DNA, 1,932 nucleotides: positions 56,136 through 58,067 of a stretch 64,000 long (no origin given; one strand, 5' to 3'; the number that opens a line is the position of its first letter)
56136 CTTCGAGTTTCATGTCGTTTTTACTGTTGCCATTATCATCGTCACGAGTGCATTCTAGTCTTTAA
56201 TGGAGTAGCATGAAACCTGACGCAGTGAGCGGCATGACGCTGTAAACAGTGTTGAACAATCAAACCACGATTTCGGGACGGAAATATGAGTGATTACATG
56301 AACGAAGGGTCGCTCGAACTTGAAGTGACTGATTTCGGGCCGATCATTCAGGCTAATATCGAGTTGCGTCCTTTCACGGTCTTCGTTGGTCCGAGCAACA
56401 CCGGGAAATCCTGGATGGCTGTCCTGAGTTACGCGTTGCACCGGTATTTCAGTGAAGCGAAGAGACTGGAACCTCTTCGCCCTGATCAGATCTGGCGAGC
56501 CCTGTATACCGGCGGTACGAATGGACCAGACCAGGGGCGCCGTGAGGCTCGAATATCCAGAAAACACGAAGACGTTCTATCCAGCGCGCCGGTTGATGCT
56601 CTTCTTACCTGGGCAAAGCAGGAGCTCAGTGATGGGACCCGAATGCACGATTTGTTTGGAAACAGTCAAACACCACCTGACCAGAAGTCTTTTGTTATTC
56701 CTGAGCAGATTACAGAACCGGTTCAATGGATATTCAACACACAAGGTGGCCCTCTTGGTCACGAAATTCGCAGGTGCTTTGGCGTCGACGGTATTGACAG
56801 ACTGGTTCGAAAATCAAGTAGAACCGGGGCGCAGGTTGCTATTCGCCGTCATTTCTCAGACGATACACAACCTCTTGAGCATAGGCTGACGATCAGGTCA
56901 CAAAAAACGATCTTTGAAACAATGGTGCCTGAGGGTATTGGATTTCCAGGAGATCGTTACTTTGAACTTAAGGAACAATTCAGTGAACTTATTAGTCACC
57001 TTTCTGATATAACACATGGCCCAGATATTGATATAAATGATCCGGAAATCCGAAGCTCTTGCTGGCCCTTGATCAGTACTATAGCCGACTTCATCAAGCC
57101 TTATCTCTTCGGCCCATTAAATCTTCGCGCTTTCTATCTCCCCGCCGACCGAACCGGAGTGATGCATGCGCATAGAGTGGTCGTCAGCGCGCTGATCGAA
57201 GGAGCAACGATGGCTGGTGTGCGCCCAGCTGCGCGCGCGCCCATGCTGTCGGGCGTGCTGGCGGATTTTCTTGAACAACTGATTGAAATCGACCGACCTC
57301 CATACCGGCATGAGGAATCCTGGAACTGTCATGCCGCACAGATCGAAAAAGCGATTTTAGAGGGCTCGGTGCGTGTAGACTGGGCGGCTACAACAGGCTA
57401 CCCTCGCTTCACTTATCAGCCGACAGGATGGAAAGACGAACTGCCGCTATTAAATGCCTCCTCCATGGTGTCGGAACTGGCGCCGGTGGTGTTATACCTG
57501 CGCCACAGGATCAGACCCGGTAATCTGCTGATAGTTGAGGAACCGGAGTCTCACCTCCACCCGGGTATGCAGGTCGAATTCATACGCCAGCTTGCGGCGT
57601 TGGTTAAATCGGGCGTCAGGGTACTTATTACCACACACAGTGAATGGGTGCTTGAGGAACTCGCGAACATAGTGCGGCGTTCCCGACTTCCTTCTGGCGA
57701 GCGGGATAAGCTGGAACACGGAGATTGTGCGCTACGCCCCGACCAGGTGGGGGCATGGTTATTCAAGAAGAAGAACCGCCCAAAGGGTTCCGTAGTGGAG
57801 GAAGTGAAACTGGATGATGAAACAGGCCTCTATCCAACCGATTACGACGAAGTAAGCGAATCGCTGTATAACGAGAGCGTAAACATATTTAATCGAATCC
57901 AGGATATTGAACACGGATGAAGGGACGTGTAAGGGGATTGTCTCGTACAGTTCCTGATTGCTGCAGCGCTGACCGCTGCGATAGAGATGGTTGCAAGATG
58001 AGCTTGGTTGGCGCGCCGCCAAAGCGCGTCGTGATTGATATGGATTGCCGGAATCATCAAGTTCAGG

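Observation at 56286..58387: Coupled ABC-type ATPase plus small Cys-rich PD-(D/E)xK-like protein: candidate uncharacterised two-gene defence module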

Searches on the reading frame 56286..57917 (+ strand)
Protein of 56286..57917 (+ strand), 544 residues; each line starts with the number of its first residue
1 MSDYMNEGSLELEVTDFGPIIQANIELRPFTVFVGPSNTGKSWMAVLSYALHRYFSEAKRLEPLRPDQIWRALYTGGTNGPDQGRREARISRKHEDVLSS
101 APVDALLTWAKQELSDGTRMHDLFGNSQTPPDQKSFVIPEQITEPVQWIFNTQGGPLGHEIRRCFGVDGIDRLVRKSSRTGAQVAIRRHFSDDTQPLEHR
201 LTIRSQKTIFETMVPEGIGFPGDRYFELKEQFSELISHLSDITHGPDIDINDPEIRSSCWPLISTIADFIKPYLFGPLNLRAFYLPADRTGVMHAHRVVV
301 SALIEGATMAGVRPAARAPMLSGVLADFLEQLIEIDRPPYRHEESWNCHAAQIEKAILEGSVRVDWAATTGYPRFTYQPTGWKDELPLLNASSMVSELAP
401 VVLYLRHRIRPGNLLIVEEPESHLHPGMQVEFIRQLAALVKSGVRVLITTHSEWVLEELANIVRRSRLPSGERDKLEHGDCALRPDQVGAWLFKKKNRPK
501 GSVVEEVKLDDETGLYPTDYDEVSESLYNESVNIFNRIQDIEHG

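Call 3: search_protein_families(library=pfam, proteins=[window:56286-57917:+], max_evalue=1)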
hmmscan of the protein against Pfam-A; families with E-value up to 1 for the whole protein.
window:56286-57917:+ (544 aa): 3 families
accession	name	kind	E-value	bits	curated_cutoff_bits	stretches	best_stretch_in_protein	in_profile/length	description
PF13175.12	AAA_15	-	7.7e-17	62.4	32.1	2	383-455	293-373/374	AAA ATPase domain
PF13304.12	AAA_21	-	5.9e-12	46.7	27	1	360-452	220-299/304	AAA domain, putative AbiEii toxin, Type IV TA system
PF11398.14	DUF2813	-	0.016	15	21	1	406-432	280-304/372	Protein of unknown function (DUF2813)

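Call 4: search_protein_families(library=padloc, proteins=[window:56286-57917:+], max_evalue=1)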
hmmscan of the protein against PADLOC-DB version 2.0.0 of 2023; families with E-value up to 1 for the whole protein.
window:56286-57917:+ (544 aa): 118 families (the best 25 are shown)
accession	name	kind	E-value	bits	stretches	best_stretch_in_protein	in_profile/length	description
PDLC04033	PD-T4-4_A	-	2.4e-34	117.3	2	374-536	287-456/460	-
PDLC04664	PDC-M47A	-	5.4e-27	92.8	2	375-463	285-373/461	-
PDLC04032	PD-T4-4_A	-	9.5e-23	78.9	2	379-540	314-471/474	-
PDLC03878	NsnB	-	1.1e-21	75.9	2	283-513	115-322/345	-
PDLC02979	AriA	-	3.2e-18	64.7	2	383-455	292-372/373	-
PDLC02980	AriA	-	7.1e-14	50.5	1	355-452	220-299/304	-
PDLC04710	PDC-M56A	-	7.3e-14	49.5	2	413-458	242-287/382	-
PDLC04214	HEC-02A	-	3.1e-12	44.4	2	407-466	233-292/338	-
PDLC02358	Old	-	2.5e-11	41.1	2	412-456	285-329/578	Old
PDLC00082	GajA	-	6e-11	39.4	1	413-456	374-418/694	AAA ATPase domain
PDLC00065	GajA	-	9.1e-11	39.2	1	413-458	335-389/670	AAA ATPase domain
PDLC00091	GajA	-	1.4e-10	38.7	1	408-453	293-339/627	AAA ATPase domain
PDLC00096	GajA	-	1.4e-10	38.6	1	413-453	290-334/630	AAA ATPase domain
PDLC00063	GajA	-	2.4e-10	37.7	1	413-458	346-402/679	AAA ATPase domain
PDLC04707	PDC-M55A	-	6.7e-10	36.5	2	413-459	305-352/421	-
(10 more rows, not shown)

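Call 5: search_protein_families(library=ncbifam, proteins=[window:56286-57917:+], max_evalue=1)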
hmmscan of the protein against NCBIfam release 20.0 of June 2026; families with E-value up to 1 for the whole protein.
window:56286-57917:+ (544 aa): 12 families
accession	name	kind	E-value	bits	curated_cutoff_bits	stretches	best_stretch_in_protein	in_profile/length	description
NF047739.1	antiphage_MADS3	equivalog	0.00015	21.1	420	1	404-458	332-381/427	methylation-associated defense system AAA family ATPase MAD3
TIGR04435.1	restrict_AAA_1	hypoth_equivalog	0.00039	19.2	300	1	413-456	420-470/568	restriction system-associated AAA family ATPase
NF041760.1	PtuA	equivalog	0.0011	18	500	1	415-458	380-422/524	retron Ec78 anti-phage system effector ATPase PtuA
TIGR02673.1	FtsE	equivalog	0.0026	17.5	264.85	1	410-459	154-203/214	cell division ATP-binding protein FtsE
TIGR02857.1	CydD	equivalog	0.0041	16.1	435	1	410-463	475-527/529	thiol reductant ABC exporter subunit CydD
NF011967.0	PRK15439.1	equivalog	0.016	13.7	586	1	401-463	148-210/510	autoinducer 2 ABC transporter ATP-binding protein LsrA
NF038234.1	retron_eff_Eco8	equivalog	0.02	13.5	250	1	414-459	275-328/679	retron Eco8 family effector endonuclease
NF007027.0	PRK09493.1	equivalog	0.032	13.6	379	1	410-452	154-195/240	glutamine ABC transporter ATP-binding protein GlnQ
TIGR03608.1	L_ocin_972_ABC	subfamily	0.049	13.1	254.85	1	407-463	148-204/206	putative bacteriocin export ABC transporter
NF002981.0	PRK03695.1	equivalog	0.083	12.2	281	1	398-451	141-195/253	vitamin B12 ABC transporter ATP-binding protein BtuD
TIGR02770.1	nickel_nikD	equivalog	0.13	11.6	318.7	1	413-463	145-196/230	nickel import ATP-binding protein NikD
TIGR02868.1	CydC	equivalog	0.17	10.5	329.05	1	409-452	487-529/530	thiol reductant ABC exporter subunit CydC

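Call 9: find_homologous_proteins(query=window:56286-57917:+, max_evalue=1e-10)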
Query window:56286-57917:+ (544 aa): 4954 proteins with E <= 1e-10 among 8000 candidates; the best 120 are listed.
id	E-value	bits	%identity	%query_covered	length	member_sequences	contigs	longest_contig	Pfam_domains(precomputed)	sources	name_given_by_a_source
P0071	0.0e+0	1136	92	99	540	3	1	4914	PF13175.13,PF13304.13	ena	-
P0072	1.1e-292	990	81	100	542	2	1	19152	PF13175.13,PF13304.13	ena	-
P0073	1.5e-238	811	69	100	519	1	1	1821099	PF13175.13,PF13304.13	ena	-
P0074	2.2e-236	804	70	100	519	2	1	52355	PF13175.13,PF13304.13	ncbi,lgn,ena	-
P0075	4.7e-234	796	69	100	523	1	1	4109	PF13175.13,PF13304.13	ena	-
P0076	2.1e-228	778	67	100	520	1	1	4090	PF13175.13,PF13304.13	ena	-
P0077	1.6e-222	758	67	99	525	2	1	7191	PF13175.13,PF13304.13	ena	-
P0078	3.3e-216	737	67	97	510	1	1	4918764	PF13175.13,PF13304.13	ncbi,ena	-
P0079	6.2e-196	670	61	100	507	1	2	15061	PF13175.13,PF13304.13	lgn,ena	-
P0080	5.3e-192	657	58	100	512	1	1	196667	PF13175.13,PF13304.13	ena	-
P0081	1.0e-184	633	58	99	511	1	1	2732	PF13175.13,PF13304.13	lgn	-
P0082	9.6e-184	630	57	99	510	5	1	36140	PF13175.13,PF13304.13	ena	-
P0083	1.8e-181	623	57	100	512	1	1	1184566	PF13175.13,PF13304.13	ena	-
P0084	7.7e-181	621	57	99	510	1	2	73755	PF13175.13,PF13304.13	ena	-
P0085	5.6e-178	611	56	99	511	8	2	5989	PF13175.13,PF13304.13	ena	-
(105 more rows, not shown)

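Call 35: search_dna_similar(query=window:56286-57917:+, collection=plasmids, mode=protein, max_rows=25, max_evalue=1e-8)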
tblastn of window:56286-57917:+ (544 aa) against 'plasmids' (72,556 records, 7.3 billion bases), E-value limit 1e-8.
Records with a match: 4; places in all: 4; records where one place covers at least 80% of the query: 0.
Best place of each record, by identity: <60% 4.
By first word of the organism name: Escherichia 2; Bernardetia 1; Annamia 1.
By predicted mobility (MOB-suite, as given by PLSDB): non-mobilizable 4.
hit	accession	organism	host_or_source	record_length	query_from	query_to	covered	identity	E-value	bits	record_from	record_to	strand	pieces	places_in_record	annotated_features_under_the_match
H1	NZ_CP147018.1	Bernardetia sp. Wsw4-3y2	Red alga,Red algae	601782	385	522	25%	32.4%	1e-15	88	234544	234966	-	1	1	AAA family ATPase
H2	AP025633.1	Annamia dubia NIES-4383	-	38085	377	463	16%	41.4%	2e-11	75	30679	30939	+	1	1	hypothetical protein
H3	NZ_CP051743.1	Escherichia coli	Homo sapiens,whole organism,rectal swab ...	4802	403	527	23%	28.3%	5e-9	67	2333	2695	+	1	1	AAA family ATPase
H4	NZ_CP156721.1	Escherichia coli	Homo sapiens,drainage fluid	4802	403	527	23%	28.3%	5e-9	67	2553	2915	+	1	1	AAA family ATPase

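Call 36: get_annotated_region(hit=H3, flank=3000)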
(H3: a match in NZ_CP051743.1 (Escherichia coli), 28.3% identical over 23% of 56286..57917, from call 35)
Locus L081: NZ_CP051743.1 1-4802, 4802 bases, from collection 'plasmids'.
description: Escherichia coli strain SCU-105 plasmid pSCU-105-5, complete sequence
organism: Escherichia coli (NCBI taxid 562)
taxonomy: Bacteria; Pseudomonadota; Gammaproteobacteria; Enterobacterales; Enterobacteriaceae; Escherichia; Escherichia coli
host: -; source: Homo sapiens,whole organism,rectal swab from healthy college student; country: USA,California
typing (MOB-suite, as given by PLSDB): non-mobilizable; replicon Col(MG828),rep_cluster_2373
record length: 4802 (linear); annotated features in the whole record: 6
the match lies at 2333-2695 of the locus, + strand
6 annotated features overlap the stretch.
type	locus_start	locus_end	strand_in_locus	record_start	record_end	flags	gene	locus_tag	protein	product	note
CDS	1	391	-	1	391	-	-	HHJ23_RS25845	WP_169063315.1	helix-turn-helix domain-containing protein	-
CDS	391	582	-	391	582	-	-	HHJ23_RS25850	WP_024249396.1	Rop family plasmid primer RNA-binding protein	-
CDS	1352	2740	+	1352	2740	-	-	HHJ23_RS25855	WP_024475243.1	AAA family ATPase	-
CDS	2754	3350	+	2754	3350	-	-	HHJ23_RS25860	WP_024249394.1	hypothetical protein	-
CDS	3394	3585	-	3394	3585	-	-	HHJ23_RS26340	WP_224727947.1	hypothetical protein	-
CDS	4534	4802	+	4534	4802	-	-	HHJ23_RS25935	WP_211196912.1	hypothetical protein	-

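Call 37: get_annotated_region(hit=H1, flank=3500)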
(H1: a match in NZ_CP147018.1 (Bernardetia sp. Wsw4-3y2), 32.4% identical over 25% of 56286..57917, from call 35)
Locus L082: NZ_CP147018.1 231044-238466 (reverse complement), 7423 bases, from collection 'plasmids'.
description: Bernardetia sp. Wsw4-3y2 plasmid plasmd1, complete sequence
organism: Bernardetia sp. Wsw4-3y2 (NCBI taxid 3127471)
taxonomy: Bacteria; Bacteroidota; Cytophagia; Cytophagales; Bernardetiaceae; Bernardetia; Bernardetia sp. Wsw4-3y2
host: -; source: Red alga,Red algae; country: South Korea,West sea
typing (MOB-suite, as given by PLSDB): non-mobilizable
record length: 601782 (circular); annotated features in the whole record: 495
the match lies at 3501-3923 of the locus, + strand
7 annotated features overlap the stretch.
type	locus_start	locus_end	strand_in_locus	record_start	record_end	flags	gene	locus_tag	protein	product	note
CDS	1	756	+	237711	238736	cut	thiL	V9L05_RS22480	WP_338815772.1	thiamine-phosphate kinase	GO:0009228 - thiamine biosynthetic process [Evidence IEA]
CDS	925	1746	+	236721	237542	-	panB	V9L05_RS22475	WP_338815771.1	3-methyl-2-oxobutanoate hydroxymethyltransferase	GO:0015940 - pantothenate biosynthetic process [Evidence IEA]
CDS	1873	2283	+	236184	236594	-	-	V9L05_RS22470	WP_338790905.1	STAS/SEC14 domain-containing protein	-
CDS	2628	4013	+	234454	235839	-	-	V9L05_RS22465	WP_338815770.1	AAA family ATPase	-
CDS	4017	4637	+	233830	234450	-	-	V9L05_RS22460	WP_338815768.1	hypothetical protein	-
CDS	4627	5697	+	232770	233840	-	-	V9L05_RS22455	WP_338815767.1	aminopeptidase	-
CDS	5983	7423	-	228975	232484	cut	-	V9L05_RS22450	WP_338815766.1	GMC oxidoreductase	-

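Call 38: search_protein_families(library=padloc, proteins=[L081:1352-2737:+, L081:2754-3347:+, L082:2628-4010:+, L082:4017-4634:+], max_evalue=0.001)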
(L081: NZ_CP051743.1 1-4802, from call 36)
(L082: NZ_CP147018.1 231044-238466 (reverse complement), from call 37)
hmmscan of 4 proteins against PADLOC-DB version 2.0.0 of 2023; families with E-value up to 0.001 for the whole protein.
L081:1352-2737:+ (462 aa): 55 families (the best 25 are shown)
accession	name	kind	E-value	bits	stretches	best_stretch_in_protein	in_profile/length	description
PDLC04032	PD-T4-4_A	-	3.2e-123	410.2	1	1-459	1-469/474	-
PDLC04033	PD-T4-4_A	-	2.9e-109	364.3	1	1-456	1-455/460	-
PDLC04664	PDC-M47A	-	6.3e-92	306.9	1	1-426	1-413/461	-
PDLC02979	AriA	-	1.6e-28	98.5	1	2-381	5-373/373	-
PDLC03878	NsnB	-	2.5e-18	65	1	2-430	4-328/345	-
PDLC04214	HEC-02A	-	1.4e-16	58.7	1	273-385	175-286/338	-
PDLC02980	AriA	-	1e-15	56.5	1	21-381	1-303/304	-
PDLC04213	HEC-02A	-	1.8e-15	55.4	1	265-388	168-283/337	-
PDLC02358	Old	-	1.4e-13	48.5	2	338-387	286-335/578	Old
PDLC04710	PDC-M56A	-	4.5e-12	43.7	1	337-452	241-352/382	-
PDLC04146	HEC-02B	-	2.2e-11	41.4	1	318-393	219-295/344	-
PDLC02915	ATPase-Toprim_I-B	-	4.3e-11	40.3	2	339-388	258-306/623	-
PDLC02914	ATPase-Toprim_I-B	-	4.9e-11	40.5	1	318-387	185-254/443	-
PDLC04177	HEC-01A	-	1.8e-10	38.4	1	301-387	263-346/393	-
PDLC00289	PtuA1|PtuA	-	2.3e-10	38.1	1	286-389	201-301/404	AAA ATPase domain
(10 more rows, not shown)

L081:2754-3347:+ (198 aa): 5 families
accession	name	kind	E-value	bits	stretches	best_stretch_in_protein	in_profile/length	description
PDLC04035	PD-T4-4_B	-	1.1e-43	147.3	1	1-170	1-167/206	-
PDLC04034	PD-T4-4_B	-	3.3e-10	38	1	23-173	24-163/190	-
PDLC04037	PD-T4-4_B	-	1.1e-06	26.5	1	2-182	6-171/190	-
PDLC04668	PDC-M47B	-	2.1e-05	22.3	1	3-188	5-172/186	-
PDLC04666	PDC-M47B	-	0.00016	19.5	1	75-140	48-114/174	-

L082:2628-4010:+ (461 aa): 58 families (the best 25 are shown)
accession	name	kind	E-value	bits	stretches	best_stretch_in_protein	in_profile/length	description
PDLC04033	PD-T4-4_A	-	1.9e-99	331.9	1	1-444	1-454/460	-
PDLC04664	PDC-M47A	-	1.2e-87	292.8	1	1-409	1-412/461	-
PDLC04032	PD-T4-4_A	-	1.3e-68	230.1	1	1-451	1-472/474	-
PDLC02979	AriA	-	9.2e-28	96.1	1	2-363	5-373/373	-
PDLC03878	NsnB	-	5.8e-20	70.3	1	3-383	5-300/345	-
PDLC02980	AriA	-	1.2e-19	69.4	1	21-363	1-303/304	-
PDLC04214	HEC-02A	-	2.7e-14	51.2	1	257-367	175-286/338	-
PDLC02358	Old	-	2.7e-14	50.9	1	313-395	279-363/578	Old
PDLC04213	HEC-02A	-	2.1e-13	48.5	1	239-367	154-280/337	-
PDLC04710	PDC-M56A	-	2.5e-13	47.8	2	315-392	237-314/382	-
PDLC04146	HEC-02B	-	1e-11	42.5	1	317-380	238-299/344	-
PDLC00265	PtuA1|PtuA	-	5.8e-11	40.2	1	21-368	32-377/479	AAA ATPase domain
PDLC04177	HEC-01A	-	1.7e-10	38.5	1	203-368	185-345/393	-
PDLC00075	GajA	-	2.1e-10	37.8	1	301-367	252-314/536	AAA ATPase domain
PDLC02335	AbiLi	-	3.9e-10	37.3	1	2-369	52-247/326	AbiLi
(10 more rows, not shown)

L082:4017-4634:+ (206 aa): 7 families
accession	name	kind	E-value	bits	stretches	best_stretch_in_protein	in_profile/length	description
PDLC04035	PD-T4-4_B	-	1.1e-12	46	1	4-126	2-139/206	-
PDLC04034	PD-T4-4_B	-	6e-12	43.7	1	21-145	21-149/190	-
PDLC04668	PDC-M47B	-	7.3e-10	36.9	1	7-173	7-173/186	-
PDLC04665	PDC-M47B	-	2.3e-09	35.2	1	27-134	31-136/202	-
PDLC04666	PDC-M47B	-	2e-08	32.3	1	25-148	10-134/174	-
PDLC04037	PD-T4-4_B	-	1.3e-06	26.3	1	5-141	7-146/190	-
PDLC04036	PD-T4-4_B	-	0.00045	18.2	0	60-145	85-161/203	-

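Call 66: search_solved_structures(query=A3, max_evalue=0.001)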
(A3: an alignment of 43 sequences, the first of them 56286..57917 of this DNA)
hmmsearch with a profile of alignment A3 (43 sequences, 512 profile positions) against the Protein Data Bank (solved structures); distinct sequences matched with E-value up to 0.001: 2.
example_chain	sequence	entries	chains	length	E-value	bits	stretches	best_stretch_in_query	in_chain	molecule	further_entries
6p74_A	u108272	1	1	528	0.00011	24.2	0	382-421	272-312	Putative ATP-dependent endonuclease of the OLD family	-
2vf7_A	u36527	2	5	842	0.00079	21.4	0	373-423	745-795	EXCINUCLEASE ABC, SUBUNIT A. | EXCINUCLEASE ABC SUBUNIT A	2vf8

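Call 72: predict_structure(alignment_id=A3)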
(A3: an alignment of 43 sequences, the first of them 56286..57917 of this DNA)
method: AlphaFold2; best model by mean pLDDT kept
length: 544 residues; sequences in the alignment: 43
mean_pLDDT: 76.9   pTM: 0.81
mean pLDDT of the five models: 76.9, 74.9, 74.1, 72.2, 71.9
residues with pLDDT >= 90: 144; 70-90: 242; 50-70: 73; < 50: 85
segments of 3 or more residues with pLDDT < 50: 59-87, 120-133, 303-319, 517-519, 530-544
pLDDT, mean of each block of 10 residues (from residue 1): 67 95 94 88 95 77 43 43 47 68 89 67 42 68 90 90 90 89 91 75 91 84 79 85 73 83 88 88 79 55 46 43 82 71 62 89 79 84 88 82 87 91 83 93 94 87 88 84 91 87 85 53 60 48 39
secondary structure, 60 per line:
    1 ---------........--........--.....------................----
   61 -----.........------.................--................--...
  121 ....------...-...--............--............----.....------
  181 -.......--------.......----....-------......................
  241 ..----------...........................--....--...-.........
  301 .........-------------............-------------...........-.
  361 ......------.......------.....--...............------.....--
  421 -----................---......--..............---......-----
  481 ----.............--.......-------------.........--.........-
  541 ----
elements in order: E10-17 E20-27 E30-34 H41-56 H66-74 H81-97 H100-115 H118-124 E135-137 H140-151 H154-165 H170-173 E182-188 E197-203 E208-211 E219-221 H222-242 H253-279 E282-285 H292-309 H323-334 H348-358 E360-366 E373-379 H393-407 E414-418 H426-441 E445-450 H453-466 H470-475 E488-497 E500-506 H520-528 H531-539

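Call 78: fold_search(model_id=the predicted structure, library=pdb)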
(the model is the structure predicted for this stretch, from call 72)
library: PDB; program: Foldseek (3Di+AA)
matches with E <= 10: 1016; with E <= 0.001: 165
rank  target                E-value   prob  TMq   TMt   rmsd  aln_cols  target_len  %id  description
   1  8eea_B                1.7e-09  1.00  0.35  0.50  14.7       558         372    9  Structure of E.coli Septu (PtuAB) complex (released 2023-12-27)
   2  9n6b_B                2.8e-09  1.00  0.29  0.30  23.7       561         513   12  Structure of the retron IA complex with HNH nuclease in the "up" orientation (released 2025-04-23)
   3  9n69_C                3.4e-09  1.00  0.32  0.38  21.4       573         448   11  Structure of the retron IA complex with HNH nuclease in the "down" orientation (released 2025-04-23)
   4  9n6c_D                5.0e-09  1.00  0.31  0.39  20.7       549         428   11  Structure of the Retron IA Complex without the HNH Nuclease (released 2025-04-23)
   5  9n6b_C                5.0e-09  1.00  0.31  0.37  22.2       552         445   12  Structure of the retron IA complex with HNH nuclease in the "up" orientation (released 2025-04-23)
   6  9vhe_D                5.2e-09  1.00  0.39  0.47  10.9       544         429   13  cryoEM structure of retron-Eco7 complex (released 2025-12-31)
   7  8eea_D                5.8e-09  1.00  0.32  0.38  14.4       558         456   10  Structure of E.coli Septu (PtuAB) complex (released 2023-12-27)
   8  8eea_A                6.1e-09  1.00  0.35  0.48  15.0       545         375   11  Structure of E.coli Septu (PtuAB) complex (released 2023-12-27)
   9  9n6c_B                7.2e-09  1.00  0.30  0.37  21.1       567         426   12  Structure of the Retron IA Complex without the HNH Nuclease (released 2025-04-23)
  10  9n69_D                1.4e-08  1.00  0.33  0.40  16.1       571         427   11  Structure of the retron IA complex with HNH nuclease in the "down" orientation (released 2025-04-23)
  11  9n69_A                1.9e-08  1.00  0.29  0.30  22.8       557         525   12  Structure of the retron IA complex with HNH nuclease in the "down" orientation (released 2025-04-23)
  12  9n6b_A                2.2e-08  1.00  0.29  0.30  22.0       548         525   12  Structure of the retron IA complex with HNH nuclease in the "up" orientation (released 2025-04-23)
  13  9vhl_D                2.7e-08  1.00  0.38  0.47  11.9       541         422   12  cryoEM structure of retron-Eco7 complex (form II) (released 2026-01-07)
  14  9n69_B                3.1e-08  1.00  0.28  0.30  23.9       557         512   13  Structure of the retron IA complex with HNH nuclease in the "down" orientation (released 2025-04-23)
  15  8eea_C                3.8e-08  1.00  0.30  0.36  17.1       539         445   10  Structure of E.coli Septu (PtuAB) complex (released 2023-12-27)
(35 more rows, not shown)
